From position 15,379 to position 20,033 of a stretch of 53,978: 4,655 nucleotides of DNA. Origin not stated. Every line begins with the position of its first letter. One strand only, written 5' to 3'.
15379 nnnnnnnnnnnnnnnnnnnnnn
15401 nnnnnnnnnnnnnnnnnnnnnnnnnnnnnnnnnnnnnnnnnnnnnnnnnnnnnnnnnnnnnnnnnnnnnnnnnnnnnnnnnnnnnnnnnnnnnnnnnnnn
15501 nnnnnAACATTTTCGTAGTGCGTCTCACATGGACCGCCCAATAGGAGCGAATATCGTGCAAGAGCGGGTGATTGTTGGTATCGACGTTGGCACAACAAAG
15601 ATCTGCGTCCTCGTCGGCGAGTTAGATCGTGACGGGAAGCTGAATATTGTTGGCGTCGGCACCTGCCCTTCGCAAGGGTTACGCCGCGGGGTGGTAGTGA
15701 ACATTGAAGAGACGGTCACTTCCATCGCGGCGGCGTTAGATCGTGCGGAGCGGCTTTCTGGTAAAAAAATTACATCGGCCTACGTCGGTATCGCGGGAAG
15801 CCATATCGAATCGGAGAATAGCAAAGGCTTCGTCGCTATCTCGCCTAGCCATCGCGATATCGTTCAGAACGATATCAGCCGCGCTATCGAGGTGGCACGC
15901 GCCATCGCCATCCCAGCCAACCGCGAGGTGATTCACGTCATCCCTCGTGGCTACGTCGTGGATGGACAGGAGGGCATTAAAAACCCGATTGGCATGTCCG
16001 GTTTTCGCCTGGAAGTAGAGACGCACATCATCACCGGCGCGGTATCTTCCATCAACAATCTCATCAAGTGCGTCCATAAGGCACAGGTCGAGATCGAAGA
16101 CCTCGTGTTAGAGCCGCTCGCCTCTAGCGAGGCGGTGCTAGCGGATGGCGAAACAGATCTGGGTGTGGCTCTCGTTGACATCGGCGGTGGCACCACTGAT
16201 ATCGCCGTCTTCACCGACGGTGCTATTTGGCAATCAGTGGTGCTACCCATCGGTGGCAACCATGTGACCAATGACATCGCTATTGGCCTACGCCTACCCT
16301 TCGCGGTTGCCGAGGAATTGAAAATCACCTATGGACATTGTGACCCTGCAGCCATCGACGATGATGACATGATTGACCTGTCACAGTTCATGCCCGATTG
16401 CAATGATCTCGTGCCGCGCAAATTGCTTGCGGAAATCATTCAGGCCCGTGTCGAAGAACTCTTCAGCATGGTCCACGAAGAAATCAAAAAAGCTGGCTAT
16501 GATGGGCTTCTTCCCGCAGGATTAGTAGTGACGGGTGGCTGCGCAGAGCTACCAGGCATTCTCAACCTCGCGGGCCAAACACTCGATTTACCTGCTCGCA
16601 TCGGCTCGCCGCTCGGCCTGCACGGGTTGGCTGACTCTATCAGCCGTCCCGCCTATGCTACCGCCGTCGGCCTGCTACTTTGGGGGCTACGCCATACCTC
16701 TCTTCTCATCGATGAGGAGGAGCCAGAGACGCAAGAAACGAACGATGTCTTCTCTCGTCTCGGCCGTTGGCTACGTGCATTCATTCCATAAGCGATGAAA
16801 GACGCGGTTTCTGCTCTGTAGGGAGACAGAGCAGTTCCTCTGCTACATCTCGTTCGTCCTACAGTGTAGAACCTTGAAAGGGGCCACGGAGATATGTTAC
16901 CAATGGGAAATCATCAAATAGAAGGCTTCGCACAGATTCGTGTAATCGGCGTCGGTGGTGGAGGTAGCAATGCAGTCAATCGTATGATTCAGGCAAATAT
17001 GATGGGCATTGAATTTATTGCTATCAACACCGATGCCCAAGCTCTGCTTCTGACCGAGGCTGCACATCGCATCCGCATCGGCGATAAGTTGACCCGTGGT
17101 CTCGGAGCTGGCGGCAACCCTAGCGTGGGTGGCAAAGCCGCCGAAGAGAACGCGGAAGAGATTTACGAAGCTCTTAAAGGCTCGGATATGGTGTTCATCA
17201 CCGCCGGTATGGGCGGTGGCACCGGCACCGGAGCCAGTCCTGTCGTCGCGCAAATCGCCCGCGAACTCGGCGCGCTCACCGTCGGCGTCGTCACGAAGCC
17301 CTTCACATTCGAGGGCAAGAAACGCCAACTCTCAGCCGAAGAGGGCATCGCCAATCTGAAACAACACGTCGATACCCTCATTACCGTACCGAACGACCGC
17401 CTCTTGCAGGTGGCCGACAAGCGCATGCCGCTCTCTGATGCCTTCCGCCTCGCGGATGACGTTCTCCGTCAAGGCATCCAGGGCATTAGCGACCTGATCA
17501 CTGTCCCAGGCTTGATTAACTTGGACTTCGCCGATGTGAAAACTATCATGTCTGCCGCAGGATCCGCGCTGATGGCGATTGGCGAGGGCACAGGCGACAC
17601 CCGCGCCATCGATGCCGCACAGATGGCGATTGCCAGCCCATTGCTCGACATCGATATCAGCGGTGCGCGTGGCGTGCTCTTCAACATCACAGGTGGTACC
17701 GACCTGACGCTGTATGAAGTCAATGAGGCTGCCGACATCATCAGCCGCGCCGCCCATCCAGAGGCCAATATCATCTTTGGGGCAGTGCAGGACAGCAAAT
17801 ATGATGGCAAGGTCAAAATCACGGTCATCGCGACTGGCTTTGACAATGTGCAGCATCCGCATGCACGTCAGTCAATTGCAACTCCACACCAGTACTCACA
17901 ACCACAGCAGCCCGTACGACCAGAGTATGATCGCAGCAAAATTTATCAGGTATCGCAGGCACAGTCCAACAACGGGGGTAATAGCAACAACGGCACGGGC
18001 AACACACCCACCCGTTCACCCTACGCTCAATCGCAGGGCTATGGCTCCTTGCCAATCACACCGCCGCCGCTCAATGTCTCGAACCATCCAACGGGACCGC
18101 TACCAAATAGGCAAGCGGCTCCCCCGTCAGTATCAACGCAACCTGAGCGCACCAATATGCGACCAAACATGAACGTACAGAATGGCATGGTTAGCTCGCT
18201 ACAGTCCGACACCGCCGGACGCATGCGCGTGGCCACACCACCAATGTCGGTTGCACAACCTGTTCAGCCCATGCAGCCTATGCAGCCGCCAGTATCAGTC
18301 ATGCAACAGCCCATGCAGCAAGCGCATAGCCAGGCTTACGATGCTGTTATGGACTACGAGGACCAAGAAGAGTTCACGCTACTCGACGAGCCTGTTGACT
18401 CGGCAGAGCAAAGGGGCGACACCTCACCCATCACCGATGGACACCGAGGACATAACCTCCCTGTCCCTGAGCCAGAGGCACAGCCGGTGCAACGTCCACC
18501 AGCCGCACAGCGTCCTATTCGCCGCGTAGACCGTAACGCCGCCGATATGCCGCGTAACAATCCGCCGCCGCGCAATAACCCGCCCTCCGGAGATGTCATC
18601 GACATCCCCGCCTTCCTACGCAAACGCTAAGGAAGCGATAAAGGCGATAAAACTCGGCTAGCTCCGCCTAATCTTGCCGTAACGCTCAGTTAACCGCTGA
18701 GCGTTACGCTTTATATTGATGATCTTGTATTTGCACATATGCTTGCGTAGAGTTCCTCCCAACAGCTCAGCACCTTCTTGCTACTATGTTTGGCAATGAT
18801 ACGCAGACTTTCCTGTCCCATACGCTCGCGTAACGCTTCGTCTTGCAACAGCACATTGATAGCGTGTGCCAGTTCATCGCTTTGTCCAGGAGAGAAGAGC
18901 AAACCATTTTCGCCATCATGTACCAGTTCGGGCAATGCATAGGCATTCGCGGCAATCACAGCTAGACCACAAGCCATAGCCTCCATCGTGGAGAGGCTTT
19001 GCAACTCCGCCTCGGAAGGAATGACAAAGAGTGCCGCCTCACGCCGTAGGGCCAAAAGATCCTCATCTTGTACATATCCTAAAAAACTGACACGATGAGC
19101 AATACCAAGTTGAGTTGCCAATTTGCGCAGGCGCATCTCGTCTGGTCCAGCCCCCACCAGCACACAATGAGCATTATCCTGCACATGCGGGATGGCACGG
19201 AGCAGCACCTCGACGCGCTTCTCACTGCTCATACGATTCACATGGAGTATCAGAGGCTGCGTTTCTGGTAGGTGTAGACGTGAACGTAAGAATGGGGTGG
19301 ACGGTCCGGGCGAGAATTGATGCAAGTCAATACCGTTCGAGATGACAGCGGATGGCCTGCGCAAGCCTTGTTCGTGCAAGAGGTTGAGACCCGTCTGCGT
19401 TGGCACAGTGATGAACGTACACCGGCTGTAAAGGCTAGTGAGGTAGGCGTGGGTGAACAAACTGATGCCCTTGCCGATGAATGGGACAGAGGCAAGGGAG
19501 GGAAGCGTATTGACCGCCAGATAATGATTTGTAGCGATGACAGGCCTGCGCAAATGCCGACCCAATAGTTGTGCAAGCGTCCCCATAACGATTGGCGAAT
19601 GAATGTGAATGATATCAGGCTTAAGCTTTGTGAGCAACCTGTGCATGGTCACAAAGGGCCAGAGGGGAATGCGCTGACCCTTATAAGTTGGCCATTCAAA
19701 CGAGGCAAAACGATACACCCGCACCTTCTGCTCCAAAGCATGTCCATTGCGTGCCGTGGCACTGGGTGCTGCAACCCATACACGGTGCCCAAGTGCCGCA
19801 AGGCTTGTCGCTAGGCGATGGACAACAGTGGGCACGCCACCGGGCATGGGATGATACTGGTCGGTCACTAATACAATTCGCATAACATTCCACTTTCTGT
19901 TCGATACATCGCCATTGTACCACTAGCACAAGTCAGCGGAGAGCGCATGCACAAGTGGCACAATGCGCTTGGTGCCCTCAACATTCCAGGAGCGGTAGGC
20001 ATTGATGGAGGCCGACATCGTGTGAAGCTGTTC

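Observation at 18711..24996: Triple-FHA ABC exporter (Rv1747-like) encoded next to GT4 and GT28 glycolipid glycosyltransferases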

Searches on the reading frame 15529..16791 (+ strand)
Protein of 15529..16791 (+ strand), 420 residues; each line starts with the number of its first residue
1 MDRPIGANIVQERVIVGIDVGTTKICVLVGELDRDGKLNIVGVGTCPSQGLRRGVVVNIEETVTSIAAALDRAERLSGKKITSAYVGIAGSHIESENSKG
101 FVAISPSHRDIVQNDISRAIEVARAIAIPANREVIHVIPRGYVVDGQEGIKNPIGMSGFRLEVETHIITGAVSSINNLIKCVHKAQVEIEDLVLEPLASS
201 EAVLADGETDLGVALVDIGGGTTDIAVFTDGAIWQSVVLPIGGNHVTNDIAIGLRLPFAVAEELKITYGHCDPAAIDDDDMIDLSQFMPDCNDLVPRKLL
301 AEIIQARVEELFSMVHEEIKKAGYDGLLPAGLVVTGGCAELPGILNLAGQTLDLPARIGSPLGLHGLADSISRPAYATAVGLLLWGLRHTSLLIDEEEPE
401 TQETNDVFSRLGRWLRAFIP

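Call 4: search_protein_families(library=pfam, proteins=[window:15529-16791:+], max_evalue=0.01)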
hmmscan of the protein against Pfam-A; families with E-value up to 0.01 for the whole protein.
window:15529-16791:+ (420 aa): 6 families
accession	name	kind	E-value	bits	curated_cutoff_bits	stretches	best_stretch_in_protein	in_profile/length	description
PF14450.12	FtsA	-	2.8e-43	147.7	31.8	2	214-381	1-127/127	Cell division protein FtsA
PF02491.25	SHS2_FTSA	-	3.9e-30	104.5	25.4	1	90-169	1-79/79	SHS2 domain inserted in FTSA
PF06723.19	MreB_Mbl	-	1.5e-10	40.8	27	1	212-359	146-304/327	MreB/Mbl protein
PF06277.17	EutA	-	1e-07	31.7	27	1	210-249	142-181/475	Ethanolamine utilisation protein EutA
PF11104.14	PilM_2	-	5.5e-07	29.3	27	1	200-267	169-236/340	Type IV pilus assembly protein PilM;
PF08841.16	DDR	-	0.00051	19.6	24.6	1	193-266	115-189/328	Diol dehydratase reactivase ATPase-like domain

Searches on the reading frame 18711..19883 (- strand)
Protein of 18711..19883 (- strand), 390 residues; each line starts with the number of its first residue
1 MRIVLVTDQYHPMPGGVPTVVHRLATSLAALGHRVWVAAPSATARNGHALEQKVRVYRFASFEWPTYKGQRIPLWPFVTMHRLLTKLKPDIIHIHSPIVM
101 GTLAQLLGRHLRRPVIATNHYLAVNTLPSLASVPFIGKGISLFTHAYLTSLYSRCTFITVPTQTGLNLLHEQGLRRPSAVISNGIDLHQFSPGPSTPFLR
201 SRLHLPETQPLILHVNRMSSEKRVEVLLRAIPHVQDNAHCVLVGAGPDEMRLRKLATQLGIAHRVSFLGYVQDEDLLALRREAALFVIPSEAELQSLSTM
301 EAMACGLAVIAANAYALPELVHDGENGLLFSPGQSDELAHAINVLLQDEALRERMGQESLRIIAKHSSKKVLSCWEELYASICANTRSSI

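Call 4: search_protein_families(library=pfam, proteins=[window:18711-19883:-], max_evalue=0.01)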
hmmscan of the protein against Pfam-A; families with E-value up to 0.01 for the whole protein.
window:18711-19883:- (390 aa): 8 families
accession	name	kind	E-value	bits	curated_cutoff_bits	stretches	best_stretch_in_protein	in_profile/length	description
PF00534.26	Glycos_transf_1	-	2.1e-41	141.7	26.4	1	199-358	5-168/172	Glycosyl transferases group 1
PF13692.12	Glyco_trans_1_4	-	3.5e-35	121.8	27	1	210-348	2-142/142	Glycosyl transferases group 1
PF13439.12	Glyco_transf_4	-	3.2e-28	99.3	28.5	1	14-188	1-169/170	Glycosyltransferase Family 4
PF13579.12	Glyco_trans_4_4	-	3.6e-16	60.3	29.7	1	15-184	1-158/158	Glycosyl transferase 4-like domain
PF20706.3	GT4-conflict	-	4.1e-15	56.1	26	2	181-314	168-313/385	Family 4 Glycosyltransferase in conflict systems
PF13524.12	Glyco_trans_1_2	-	4.9e-10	40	25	1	227-371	5-138/144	Glycosyl transferase-like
PF13477.12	Glyco_trans_4_2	-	1.8e-08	35.1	23.4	1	20-128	12-115/139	Glycosyl transferase 4-like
PF08323.17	Glyco_transf_5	-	0.0027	17.9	22.7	0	2-60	1-60/239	Starch synthase catalytic domain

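Call 18: search_protein_families(library=ncbifam, proteins=[window:18711-19883:-], max_evalue=0.1)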
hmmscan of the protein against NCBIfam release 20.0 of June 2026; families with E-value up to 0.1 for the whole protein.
window:18711-19883:- (390 aa): 49 families (the best 25 are shown)
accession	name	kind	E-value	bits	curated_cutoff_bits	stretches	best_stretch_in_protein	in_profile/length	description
NF053787.1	GlcN_PG_synth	equivalog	4e-40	137.8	480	1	1-380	1-357/361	N-acetylglucosaminyl phosphatidylglycerol synthase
TIGR03999.1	thiol_BshA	equivalog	1.7e-38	132.5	273.7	1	11-382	8-373/375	N-acetyl-alpha-D-glucosaminyl L-malate synthase BshA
TIGR03088.1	stp2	hypoth_equivalog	1.7e-32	112.9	409.05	1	180-380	164-371/374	TIGR03088 family PEP-CTERM/XrtA system glycosyltransferase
TIGR03449.1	mycothiol_MshA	equivalog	2.4e-31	109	462.5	1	16-381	22-402/406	D-inositol-3-phosphate glycosyltransferase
NF049988.1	MGlcDAGSynMgs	equivalog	4.4e-31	108.6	400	1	1-385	1-390/398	alpha-monoglucosyldiacylglycerol synthase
TIGR04063.1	stp3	hypoth_equivalog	1.6e-27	96.4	442.05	2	179-382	183-395/397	TIGR04063 family PEP-CTERM/XrtA system glycosyltransferase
TIGR02149.1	glgA_Coryne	subfamily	1.9e-26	93.1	302.4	1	1-382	1-390/391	glycogen synthase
NF047684.1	TeichurnBiosyTuaC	equivalog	9.5e-26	90.6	550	1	85-370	105-377/391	teichuronic acid biosynthesis protein TuaC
NF041876.1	EPS_EpsE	equivalog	3e-25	89.3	400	1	174-366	184-379/389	exopolysaccharide biosynthesis GT4 family glycosyltransferase EpsE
TIGR04047.1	MSMEG_0565_glyc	hypoth_equivalog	3.3e-21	75.8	259.85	1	2-371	1-363/373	MSMEG_0565 family glycosyltransferase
NF041010.1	glycosy_Agl16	equivalog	4.2e-20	71.9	575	1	208-381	178-350/352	glycosylation protein Agl16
NF038298.1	EPS_HpsO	equivalog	5.6e-19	68.2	575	1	81-369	82-373/388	hormogonium polysaccharide biosynthesis glycosyltransferase HpsO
NF053513.1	Gtran_IagA_BgsA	equivalog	3.3e-17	62.5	460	1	90-382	45-331/333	LTA glycolipid anchor biosynthesis glycosyltransferase, IagA/BgsA family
NF038295.1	EPS_HpsP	equivalog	1.8e-16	60.2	550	1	175-368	175-372/388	hormogonium polysaccharide biosynthesis glycosyltransferase HpsP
TIGR04157.1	glyco_rSAM_CFB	subfamily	3e-16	59.4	400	1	178-358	195-384/406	TIGR04157 family glycosyltransferase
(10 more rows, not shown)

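Call 40: search_solved_structures(query=window:18711-19883:-, max_evalue=1e-10)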
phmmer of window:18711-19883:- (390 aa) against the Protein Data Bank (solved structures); distinct sequences matched with E-value up to 1e-10: 17.
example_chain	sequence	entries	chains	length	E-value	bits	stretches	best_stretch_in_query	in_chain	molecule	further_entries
2jjm_A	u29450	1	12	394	5.1e-22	81.6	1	11-385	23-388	GLYCOSYL TRANSFERASE, GROUP 1 FAMILY PROTEIN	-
3mbo_A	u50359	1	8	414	6.1e-22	81.3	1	11-385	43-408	Glycosyltransferase, group 1 family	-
3c4q_A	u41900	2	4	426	1.4e-20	76.8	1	15-371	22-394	Predicted glycosyltransferases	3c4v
3c48_A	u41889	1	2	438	1.6e-20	76.7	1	15-371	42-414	Predicted glycosyltransferases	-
5d00_A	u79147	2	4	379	7e-20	74.5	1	10-383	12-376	N-acetyl-alpha-D-glucosaminyl L-malate synthase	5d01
6kih_A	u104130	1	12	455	1e-18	70.7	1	180-360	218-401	Tll1590 protein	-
4xso_B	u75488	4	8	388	8.8e-17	64.4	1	170-351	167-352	Alr3699 protein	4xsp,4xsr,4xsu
6d9t_A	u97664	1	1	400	9.3e-17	64.3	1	11-380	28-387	Glycosyl transferase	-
6n1x_A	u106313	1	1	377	1e-16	64.1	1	11-379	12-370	Glycosyltransferase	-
4n9w_A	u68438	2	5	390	3.9e-15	58.9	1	1-353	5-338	GDP-mannose-dependent alpha-(1-2)-phosphatidylinositol mannosyltransferase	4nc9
2gej_A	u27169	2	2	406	4.6e-15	58.7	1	1-353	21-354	PHOSPHATIDYLINOSITOL MANNOSYLTRANSFERASE (PimA)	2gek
3oka_A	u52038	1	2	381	4.6e-15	58.7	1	181-358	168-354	GDP-mannose-dependent alpha-(1-6)-phosphatidylinositol monomannoside mannosyltransferase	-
3okc_A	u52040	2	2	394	5.2e-15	58.5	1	181-358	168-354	GDP-mannose-dependent alpha-(1-6)-phosphatidylinositol monomannoside mannosyltransferase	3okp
3qhp_A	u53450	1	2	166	4.2e-13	52.2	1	212-361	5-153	Type 1 capsular polysaccharide biosynthesis protein J (CapJ)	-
5i45_A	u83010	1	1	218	4.3e-13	52.2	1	251-385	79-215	Glycosyl transferases group 1 family protein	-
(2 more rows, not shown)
